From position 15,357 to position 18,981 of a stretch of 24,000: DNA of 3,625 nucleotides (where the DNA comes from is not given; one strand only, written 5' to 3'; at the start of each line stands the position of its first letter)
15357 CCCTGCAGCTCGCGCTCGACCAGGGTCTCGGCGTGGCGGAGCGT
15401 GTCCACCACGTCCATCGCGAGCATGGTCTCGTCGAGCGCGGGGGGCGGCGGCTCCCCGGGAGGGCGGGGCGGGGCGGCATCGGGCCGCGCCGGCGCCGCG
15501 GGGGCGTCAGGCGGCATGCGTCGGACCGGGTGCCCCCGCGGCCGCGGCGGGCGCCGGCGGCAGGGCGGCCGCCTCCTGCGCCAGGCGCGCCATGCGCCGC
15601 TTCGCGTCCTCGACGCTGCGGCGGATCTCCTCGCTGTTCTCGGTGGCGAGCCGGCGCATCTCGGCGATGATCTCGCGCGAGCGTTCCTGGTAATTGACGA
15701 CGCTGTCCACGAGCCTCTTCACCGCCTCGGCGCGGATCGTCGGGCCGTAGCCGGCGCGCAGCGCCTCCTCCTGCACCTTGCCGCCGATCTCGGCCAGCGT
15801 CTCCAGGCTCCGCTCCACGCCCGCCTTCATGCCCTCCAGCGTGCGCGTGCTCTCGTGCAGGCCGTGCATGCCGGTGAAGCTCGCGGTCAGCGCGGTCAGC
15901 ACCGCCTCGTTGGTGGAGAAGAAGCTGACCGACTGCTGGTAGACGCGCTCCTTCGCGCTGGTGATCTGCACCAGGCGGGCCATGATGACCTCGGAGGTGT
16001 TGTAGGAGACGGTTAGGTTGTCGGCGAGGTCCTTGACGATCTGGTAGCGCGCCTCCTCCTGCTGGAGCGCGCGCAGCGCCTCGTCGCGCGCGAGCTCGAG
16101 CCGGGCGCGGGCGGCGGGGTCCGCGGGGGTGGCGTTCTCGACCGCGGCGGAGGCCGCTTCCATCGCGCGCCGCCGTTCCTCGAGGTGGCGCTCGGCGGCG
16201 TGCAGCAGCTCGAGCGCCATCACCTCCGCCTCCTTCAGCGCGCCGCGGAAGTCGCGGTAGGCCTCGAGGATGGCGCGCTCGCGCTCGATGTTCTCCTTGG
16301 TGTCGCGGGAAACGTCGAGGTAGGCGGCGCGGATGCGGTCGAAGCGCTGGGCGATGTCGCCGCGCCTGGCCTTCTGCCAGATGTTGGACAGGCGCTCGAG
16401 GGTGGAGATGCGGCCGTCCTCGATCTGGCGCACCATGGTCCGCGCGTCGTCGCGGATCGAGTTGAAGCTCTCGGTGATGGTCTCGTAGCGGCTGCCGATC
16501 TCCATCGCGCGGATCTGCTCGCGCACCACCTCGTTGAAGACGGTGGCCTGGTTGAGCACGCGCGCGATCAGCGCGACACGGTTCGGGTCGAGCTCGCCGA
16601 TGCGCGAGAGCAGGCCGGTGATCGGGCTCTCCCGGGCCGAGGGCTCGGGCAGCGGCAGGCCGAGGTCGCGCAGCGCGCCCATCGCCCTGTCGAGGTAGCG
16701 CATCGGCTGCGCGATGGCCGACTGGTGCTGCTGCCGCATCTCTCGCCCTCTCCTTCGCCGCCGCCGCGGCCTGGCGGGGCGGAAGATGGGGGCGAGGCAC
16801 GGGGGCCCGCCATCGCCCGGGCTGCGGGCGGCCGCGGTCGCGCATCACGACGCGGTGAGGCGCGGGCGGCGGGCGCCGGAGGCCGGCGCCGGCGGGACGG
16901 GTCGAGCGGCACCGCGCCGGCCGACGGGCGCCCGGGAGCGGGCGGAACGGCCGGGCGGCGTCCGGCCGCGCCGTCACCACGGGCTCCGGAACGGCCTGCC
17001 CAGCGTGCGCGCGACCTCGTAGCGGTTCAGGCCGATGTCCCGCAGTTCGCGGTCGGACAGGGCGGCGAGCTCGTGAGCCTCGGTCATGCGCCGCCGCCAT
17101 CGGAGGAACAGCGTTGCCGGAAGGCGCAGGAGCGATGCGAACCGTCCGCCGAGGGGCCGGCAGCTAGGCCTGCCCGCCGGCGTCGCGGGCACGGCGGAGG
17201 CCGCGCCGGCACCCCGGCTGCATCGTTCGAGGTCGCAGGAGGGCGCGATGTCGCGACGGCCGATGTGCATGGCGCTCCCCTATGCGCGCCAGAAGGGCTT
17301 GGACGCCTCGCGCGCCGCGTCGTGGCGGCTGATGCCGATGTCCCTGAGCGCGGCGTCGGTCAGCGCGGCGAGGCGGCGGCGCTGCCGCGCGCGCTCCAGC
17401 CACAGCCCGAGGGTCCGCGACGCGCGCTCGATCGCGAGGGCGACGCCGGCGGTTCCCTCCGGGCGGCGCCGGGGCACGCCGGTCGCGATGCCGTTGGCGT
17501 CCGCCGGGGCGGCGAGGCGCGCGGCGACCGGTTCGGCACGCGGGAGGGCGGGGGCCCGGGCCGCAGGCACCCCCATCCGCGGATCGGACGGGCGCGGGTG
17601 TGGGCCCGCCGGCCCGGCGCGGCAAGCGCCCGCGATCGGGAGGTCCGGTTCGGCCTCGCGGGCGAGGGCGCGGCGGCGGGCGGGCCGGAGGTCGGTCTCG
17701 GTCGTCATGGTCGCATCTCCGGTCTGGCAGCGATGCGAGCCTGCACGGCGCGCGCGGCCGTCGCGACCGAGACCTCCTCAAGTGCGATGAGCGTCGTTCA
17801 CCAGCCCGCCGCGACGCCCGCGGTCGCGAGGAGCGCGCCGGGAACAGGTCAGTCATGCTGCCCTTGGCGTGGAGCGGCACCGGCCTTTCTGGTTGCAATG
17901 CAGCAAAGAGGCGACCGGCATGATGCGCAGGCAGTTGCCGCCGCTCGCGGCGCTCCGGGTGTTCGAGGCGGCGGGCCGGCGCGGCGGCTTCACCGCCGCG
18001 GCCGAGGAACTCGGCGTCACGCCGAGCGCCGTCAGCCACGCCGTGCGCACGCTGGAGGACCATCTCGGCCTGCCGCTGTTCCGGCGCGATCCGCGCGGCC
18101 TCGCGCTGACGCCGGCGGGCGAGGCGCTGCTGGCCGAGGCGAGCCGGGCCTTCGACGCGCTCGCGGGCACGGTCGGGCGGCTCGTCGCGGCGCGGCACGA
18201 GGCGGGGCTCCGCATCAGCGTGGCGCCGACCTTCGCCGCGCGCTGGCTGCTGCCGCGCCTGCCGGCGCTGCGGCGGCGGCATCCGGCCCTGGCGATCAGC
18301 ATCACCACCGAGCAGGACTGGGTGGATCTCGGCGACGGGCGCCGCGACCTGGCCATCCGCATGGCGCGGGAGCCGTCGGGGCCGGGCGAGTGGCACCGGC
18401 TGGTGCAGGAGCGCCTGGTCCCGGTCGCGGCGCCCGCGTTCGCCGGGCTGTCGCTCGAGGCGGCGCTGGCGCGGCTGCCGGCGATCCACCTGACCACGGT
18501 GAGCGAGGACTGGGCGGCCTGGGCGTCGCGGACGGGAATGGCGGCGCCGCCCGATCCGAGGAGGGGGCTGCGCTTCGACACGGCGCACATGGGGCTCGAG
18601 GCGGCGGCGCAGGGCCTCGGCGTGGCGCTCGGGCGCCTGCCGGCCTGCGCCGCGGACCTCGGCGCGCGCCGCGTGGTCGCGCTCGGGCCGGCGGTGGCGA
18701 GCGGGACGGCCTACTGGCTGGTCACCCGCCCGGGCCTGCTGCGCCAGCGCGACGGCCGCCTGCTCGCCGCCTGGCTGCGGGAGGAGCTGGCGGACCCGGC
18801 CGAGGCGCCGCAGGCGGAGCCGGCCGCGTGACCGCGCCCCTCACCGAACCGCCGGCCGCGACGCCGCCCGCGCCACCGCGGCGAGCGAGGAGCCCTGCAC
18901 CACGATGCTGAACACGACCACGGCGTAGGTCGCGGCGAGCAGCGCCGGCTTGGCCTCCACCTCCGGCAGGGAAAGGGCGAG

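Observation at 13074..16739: Translationally coupled TelA-like / single-pass membrane / RGG-tailed coiled-coil operon: candidate uncharacterised envelope-associated system near the prophage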

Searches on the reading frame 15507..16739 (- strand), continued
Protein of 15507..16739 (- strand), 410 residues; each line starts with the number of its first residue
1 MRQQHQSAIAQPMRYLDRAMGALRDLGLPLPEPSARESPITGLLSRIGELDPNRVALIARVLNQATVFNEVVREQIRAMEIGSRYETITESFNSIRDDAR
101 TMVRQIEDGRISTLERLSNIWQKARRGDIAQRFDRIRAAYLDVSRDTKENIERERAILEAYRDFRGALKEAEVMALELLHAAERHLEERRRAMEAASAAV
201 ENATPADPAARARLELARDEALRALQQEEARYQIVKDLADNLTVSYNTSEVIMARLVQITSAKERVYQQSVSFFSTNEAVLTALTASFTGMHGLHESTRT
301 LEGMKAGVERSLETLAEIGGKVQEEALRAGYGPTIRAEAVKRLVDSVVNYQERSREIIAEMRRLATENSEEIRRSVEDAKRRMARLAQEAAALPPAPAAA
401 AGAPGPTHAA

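Call 117: find_related_loci(query=L048:6977-8161:+, collection=metagenome_contigs, flank=6000)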
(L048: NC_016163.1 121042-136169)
Query L048:6977-8161:+ (394 aa) in metagenome_contigs; peptide patterns used: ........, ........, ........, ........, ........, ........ (x = any residue, [..] = any of these).
341 stretches matched a pattern; 7 encode a relative of the query (tblastn E <= 1e-3); 7 distinct loci.
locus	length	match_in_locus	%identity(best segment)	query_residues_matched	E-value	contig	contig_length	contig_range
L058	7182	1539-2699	44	7-394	7e-105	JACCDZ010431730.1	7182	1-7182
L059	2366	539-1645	40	16-386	3e-90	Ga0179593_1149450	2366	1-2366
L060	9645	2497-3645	41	8-392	8e-87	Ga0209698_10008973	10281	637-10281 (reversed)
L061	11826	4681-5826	38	3-386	7e-87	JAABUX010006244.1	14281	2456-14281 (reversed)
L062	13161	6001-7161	38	1-386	8e-82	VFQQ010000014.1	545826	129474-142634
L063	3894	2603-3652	40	45-386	4e-81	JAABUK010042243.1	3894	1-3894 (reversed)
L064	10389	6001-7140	37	10-386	3e-78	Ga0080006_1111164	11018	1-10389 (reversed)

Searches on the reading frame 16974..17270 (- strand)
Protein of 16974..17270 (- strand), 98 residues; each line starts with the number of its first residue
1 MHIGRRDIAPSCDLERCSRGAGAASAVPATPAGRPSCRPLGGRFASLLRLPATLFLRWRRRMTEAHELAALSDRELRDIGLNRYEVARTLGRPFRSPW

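Call 57: search_protein_families(library=pfam, proteins=[window:16974-17270:-], max_evalue=0.001)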
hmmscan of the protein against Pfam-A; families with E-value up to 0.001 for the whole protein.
window:16974-17270:- (98 aa): 1 family
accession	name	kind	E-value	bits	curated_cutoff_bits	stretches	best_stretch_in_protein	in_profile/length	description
PF06568.16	DUF1127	-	1.6e-11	44.2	23.3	1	55-86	5-36/37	Domain of unknown function (DUF1127)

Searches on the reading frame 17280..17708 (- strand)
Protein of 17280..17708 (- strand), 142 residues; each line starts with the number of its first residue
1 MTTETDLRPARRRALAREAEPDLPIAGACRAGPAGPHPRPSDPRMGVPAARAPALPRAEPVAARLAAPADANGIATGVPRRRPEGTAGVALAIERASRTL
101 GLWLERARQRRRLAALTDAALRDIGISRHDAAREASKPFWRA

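Call 57: search_protein_families(library=pfam, proteins=[window:17280-17708:-], max_evalue=0.001)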
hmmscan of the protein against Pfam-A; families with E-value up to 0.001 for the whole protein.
window:17280-17708:- (142 aa): 1 family
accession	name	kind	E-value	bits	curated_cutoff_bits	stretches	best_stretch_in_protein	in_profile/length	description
PF06568.16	DUF1127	-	6.5e-09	35.8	23.3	1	98-131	3-36/37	Domain of unknown function (DUF1127)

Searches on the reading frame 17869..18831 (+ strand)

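Call 57: search_protein_families(library=pfam, proteins=[window:17869-18831:+], max_evalue=0.001)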
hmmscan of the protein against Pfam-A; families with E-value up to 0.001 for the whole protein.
window:17869-18831:+ (320 aa): 3 families
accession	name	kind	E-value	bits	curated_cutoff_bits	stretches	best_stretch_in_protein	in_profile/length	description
PF03466.25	LysR_substrate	-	6.9e-28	97.9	28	1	113-307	7-208/209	LysR substrate binding domain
PF00126.33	HTH_1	-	2.2e-22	79.2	26.6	1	27-85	2-60/60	Bacterial regulatory helix-turn-helix protein, lysR family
PF09339.16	HTH_IclR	-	0.00015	21.9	22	1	26-65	6-45/52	IclR helix-turn-helix domain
